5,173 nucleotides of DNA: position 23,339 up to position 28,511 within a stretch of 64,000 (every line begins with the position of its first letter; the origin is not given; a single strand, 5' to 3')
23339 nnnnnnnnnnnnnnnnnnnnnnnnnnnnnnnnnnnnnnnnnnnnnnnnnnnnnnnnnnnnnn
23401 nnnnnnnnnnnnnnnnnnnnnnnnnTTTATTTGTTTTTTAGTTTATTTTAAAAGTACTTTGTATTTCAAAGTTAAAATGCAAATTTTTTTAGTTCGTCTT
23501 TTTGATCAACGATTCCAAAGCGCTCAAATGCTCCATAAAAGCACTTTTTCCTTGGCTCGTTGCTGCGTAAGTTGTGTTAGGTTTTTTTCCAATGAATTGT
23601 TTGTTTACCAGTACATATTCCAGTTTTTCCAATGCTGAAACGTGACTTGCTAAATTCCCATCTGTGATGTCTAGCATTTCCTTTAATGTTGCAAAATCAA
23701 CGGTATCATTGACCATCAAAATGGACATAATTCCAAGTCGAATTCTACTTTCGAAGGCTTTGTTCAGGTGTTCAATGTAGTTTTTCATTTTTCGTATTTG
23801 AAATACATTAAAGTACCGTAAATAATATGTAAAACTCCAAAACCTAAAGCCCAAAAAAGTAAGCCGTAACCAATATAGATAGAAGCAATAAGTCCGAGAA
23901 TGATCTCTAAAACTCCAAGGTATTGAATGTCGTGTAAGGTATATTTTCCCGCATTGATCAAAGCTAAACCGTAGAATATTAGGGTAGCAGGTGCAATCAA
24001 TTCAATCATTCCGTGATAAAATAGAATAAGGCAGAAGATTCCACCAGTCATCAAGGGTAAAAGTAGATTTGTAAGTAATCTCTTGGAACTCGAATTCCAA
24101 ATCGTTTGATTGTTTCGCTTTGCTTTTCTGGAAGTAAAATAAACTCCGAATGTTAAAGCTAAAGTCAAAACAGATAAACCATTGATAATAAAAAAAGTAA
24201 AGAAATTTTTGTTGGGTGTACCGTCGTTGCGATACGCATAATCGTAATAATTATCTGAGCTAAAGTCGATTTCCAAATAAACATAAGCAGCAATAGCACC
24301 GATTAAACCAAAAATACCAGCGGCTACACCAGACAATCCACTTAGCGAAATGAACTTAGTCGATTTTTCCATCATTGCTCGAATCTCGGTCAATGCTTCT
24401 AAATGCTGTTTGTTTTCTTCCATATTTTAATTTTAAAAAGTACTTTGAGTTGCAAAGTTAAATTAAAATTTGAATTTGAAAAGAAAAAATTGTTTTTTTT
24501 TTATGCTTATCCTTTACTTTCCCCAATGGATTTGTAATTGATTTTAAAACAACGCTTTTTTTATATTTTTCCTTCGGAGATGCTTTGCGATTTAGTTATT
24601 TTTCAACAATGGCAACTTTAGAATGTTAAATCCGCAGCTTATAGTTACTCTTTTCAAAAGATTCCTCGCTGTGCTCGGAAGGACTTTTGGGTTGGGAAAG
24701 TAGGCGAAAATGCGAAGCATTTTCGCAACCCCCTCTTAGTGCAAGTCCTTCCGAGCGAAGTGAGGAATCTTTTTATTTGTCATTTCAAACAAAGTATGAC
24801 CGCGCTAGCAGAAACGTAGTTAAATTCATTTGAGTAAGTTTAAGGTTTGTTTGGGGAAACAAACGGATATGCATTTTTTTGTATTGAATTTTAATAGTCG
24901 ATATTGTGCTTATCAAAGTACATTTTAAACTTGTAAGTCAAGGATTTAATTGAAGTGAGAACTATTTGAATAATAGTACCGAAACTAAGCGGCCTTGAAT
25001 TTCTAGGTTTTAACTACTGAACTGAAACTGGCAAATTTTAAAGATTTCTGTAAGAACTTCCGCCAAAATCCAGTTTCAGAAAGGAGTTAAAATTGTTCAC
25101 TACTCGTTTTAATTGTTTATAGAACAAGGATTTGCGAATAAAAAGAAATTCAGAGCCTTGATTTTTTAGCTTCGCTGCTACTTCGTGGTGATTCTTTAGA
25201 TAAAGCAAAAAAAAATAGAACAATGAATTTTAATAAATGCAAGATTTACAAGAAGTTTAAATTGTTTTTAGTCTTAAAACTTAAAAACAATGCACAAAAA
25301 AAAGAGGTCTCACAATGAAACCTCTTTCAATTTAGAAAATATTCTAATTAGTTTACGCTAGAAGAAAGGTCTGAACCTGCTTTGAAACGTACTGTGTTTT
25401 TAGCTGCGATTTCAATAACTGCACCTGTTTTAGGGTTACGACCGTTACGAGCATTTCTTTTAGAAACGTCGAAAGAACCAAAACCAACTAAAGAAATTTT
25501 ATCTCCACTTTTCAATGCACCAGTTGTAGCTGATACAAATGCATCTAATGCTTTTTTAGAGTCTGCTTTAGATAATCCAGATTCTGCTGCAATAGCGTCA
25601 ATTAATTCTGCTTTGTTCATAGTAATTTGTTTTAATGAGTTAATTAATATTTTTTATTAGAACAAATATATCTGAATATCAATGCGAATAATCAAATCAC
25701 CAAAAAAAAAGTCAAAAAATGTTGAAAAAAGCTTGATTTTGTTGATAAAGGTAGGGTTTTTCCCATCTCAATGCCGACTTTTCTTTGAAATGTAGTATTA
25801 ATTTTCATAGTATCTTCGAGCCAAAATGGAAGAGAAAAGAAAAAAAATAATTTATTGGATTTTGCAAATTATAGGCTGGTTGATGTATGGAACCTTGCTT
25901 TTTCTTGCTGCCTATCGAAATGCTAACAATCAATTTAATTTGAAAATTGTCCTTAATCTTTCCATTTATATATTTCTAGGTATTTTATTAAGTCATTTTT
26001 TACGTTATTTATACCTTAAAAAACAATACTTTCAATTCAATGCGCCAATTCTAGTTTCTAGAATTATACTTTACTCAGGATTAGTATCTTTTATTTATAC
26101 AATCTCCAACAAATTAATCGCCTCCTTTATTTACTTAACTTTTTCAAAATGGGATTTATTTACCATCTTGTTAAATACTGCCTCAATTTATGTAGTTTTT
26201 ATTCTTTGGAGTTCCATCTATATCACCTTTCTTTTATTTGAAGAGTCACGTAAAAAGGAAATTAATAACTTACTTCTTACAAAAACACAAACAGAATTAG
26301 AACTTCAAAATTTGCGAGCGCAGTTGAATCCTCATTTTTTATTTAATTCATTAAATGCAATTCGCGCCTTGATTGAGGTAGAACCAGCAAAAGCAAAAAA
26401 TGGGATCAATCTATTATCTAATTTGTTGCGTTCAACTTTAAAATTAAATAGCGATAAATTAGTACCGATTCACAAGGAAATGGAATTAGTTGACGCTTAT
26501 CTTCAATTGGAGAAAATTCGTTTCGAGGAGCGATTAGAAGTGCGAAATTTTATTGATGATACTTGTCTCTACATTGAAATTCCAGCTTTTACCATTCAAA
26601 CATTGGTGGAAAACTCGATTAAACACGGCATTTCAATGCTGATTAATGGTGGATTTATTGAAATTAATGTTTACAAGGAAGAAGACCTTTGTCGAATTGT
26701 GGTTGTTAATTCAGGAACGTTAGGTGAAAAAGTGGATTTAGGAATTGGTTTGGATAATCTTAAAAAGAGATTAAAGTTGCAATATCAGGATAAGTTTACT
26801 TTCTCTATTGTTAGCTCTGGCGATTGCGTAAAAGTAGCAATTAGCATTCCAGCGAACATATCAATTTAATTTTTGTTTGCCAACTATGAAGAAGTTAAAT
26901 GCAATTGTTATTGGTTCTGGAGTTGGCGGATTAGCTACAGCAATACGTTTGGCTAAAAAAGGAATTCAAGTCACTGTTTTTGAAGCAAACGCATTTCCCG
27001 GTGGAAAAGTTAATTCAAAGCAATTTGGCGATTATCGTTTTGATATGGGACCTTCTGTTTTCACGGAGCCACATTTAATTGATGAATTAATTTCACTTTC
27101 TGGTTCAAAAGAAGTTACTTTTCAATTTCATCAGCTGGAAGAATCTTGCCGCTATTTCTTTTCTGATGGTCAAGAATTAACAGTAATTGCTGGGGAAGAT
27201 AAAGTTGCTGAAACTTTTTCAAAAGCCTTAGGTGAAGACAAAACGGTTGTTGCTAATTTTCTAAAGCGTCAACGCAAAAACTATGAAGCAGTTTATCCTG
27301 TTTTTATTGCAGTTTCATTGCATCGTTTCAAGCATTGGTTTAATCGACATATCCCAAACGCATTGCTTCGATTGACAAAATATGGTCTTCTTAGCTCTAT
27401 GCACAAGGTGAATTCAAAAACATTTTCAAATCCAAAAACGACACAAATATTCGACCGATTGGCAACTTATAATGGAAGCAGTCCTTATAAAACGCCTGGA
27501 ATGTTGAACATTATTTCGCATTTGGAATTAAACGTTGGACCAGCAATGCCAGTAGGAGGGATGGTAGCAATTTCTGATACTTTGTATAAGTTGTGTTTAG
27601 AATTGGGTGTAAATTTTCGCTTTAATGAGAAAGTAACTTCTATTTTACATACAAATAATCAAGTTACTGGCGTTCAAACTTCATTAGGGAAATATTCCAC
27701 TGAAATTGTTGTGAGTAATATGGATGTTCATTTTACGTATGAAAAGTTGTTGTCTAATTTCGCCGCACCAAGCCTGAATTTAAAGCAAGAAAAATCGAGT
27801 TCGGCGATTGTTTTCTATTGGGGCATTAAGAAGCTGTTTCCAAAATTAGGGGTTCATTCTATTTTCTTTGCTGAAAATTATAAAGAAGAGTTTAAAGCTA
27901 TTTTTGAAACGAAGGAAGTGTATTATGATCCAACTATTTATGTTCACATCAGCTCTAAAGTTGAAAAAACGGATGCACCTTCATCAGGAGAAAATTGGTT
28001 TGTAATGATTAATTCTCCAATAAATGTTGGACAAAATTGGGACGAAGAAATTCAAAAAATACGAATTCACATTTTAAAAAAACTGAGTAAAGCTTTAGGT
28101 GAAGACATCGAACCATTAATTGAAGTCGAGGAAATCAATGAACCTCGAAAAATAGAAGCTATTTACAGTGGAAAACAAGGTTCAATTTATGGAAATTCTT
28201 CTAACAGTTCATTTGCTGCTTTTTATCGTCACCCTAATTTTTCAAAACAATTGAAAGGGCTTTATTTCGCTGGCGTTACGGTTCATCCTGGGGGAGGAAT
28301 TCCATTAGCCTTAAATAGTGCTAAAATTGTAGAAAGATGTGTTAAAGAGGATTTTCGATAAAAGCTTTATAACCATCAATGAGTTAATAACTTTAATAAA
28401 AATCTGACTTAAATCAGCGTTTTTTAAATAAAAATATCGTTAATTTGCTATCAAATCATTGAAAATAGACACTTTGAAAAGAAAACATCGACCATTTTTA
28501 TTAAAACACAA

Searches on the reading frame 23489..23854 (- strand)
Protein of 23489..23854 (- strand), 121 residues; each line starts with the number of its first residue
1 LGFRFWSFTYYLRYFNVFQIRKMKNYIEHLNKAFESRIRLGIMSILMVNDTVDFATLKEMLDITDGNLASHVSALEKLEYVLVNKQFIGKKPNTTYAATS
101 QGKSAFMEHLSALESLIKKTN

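Call 3: search_protein_families(library=ncbifam, proteins=[window:23489-23854:-], max_evalue=0.01)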
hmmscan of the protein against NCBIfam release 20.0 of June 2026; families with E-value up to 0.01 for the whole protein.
window:23489-23854:- (121 aa): 2 families
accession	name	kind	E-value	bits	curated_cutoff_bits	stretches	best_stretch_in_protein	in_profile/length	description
NF033788.1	HTH_metalloreg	subfamily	0.0028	17.4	55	1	31-85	5-59/77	metalloregulator ArsR/SmtB family transcription factor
NF002178.0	PRK01022.2-1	equivalog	0.0074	16.4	351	1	18-73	46-101/178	hypothetical protein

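Call 4: search_protein_families(library=pfam, proteins=[window:23489-23854:-], max_evalue=0.01)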
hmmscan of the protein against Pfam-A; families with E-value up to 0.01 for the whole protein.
window:23489-23854:- (121 aa): 1 family
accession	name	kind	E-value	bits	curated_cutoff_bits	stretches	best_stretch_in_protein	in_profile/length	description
PF13601.12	HTH_34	-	4.7e-29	100.8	27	1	38-117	1-80/80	Winged helix DNA-binding domain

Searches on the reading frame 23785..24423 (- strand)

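Call 3: search_protein_families(library=ncbifam, proteins=[window:23785-24423:-], max_evalue=0.01)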
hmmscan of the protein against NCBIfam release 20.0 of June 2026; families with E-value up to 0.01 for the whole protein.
window:23785-24423:- (212 aa): 0 families

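Call 4: search_protein_families(library=pfam, proteins=[window:23785-24423:-], max_evalue=0.01)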
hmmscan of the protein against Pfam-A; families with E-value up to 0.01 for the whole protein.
window:23785-24423:- (212 aa): 1 family
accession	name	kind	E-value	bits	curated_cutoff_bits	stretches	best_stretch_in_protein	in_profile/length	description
PF05251.17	Ost5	-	0.00051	20.7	27.4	1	146-197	22-71/73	Oligosaccharyltransferase subunit 5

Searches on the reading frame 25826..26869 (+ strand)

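Call 68: search_protein_families(library=pfam, proteins=[window:25826-26869:+], max_evalue=0.001)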
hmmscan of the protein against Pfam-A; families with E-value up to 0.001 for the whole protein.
window:25826-26869:+ (347 aa): 1 family
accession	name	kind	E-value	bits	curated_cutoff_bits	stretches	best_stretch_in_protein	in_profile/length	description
PF06580.19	His_kinase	-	4.6e-25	88.1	25.2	1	159-237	2-81/81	Histidine kinase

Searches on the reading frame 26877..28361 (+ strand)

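Call 68: search_protein_families(library=pfam, proteins=[window:26877-28361:+], max_evalue=0.001)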
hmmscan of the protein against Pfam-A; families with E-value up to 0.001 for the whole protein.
window:26877-28361:+ (494 aa): 9 families
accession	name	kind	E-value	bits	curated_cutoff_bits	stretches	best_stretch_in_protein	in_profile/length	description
PF01593.30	Amino_oxidase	-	6.6e-23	82.1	19.8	1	17-268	2-240/443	Flavin containing amine oxidoreductase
PF13450.12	NAD_binding_8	-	6.1e-15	55.7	21.9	1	11-65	1-55/68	NAD(P)-binding Rossmann-like domain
PF01266.30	DAO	-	3.1e-13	50.4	27.9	1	9-43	2-37/353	FAD dependent oxidoreductase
PF00890.30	FAD_binding_2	-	3.1e-08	33.7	20.4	1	9-40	2-33/414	FAD binding domain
PF07992.20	Pyr_redox_2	-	1.5e-07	31.6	26.1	1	9-49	3-45/291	Pyridine nucleotide-disulphide oxidoreductase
PF00070.33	Pyr_redox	-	1.8e-06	28.8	22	0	9-39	2-32/82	Pyridine nucleotide-disulphide oxidoreductase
PF03486.20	HI0933_like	-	2.9e-06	27.3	50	1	9-47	3-41/244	HI0933-like protein Rossmann domain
PF12831.13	FAD_oxidored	-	1.7e-05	24.8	27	1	10-47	3-40/416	FAD dependent oxidoreductase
PF01494.25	FAD_binding_3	-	0.00045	20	22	0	8-37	3-32/349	FAD binding domain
